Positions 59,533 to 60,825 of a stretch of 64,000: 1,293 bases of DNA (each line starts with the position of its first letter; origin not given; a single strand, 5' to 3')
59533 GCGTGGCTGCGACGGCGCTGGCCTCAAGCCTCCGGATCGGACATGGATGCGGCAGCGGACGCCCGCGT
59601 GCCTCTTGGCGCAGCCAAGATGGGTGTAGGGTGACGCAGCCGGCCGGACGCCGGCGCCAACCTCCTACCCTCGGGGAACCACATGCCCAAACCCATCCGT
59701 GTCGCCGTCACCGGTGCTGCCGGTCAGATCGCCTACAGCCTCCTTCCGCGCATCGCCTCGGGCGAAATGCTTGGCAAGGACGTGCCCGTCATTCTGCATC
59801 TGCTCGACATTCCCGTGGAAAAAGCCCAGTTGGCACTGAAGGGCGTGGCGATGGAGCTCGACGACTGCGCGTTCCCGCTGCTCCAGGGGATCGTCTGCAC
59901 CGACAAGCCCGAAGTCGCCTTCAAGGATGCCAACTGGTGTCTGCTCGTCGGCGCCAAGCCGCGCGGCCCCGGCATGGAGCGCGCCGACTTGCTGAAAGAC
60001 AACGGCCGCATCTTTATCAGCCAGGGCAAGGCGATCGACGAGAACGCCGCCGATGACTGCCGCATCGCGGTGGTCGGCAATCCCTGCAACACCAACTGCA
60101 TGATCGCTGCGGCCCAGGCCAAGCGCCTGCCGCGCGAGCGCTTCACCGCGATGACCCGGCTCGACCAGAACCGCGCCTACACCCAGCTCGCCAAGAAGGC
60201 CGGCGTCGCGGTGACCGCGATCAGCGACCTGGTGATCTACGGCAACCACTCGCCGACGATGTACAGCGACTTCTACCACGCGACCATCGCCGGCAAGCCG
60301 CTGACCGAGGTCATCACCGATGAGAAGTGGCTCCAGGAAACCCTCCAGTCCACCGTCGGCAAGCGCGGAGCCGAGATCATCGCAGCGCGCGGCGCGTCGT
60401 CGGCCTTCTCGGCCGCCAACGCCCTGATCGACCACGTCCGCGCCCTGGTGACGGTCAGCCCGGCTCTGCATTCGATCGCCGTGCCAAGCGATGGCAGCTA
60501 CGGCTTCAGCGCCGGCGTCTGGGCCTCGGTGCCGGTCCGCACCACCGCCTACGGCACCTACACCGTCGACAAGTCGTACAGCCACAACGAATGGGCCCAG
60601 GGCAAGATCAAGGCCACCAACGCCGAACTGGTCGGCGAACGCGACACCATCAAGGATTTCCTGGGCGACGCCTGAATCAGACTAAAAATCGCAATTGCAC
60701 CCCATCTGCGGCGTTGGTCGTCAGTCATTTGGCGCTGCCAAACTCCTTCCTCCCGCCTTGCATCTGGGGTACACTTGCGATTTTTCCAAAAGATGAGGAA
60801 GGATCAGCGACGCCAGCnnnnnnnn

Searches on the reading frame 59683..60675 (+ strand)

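Call 73: search_protein_families(library=pfam, proteins=[window:59683-60675:+], max_evalue=0.0001)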
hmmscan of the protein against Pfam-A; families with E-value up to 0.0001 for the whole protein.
window:59683-60675:+ (330 aa): 2 families
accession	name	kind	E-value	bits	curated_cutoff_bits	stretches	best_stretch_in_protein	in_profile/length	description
PF00056.29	Ldh_1_N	-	6.7e-32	110.9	27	1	6-150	2-136/141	lactate/malate dehydrogenase, NAD binding domain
PF02866.23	Ldh_1_C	-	1.7e-31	110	22.6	1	158-326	1-173/174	lactate/malate dehydrogenase, alpha/beta C-terminal domain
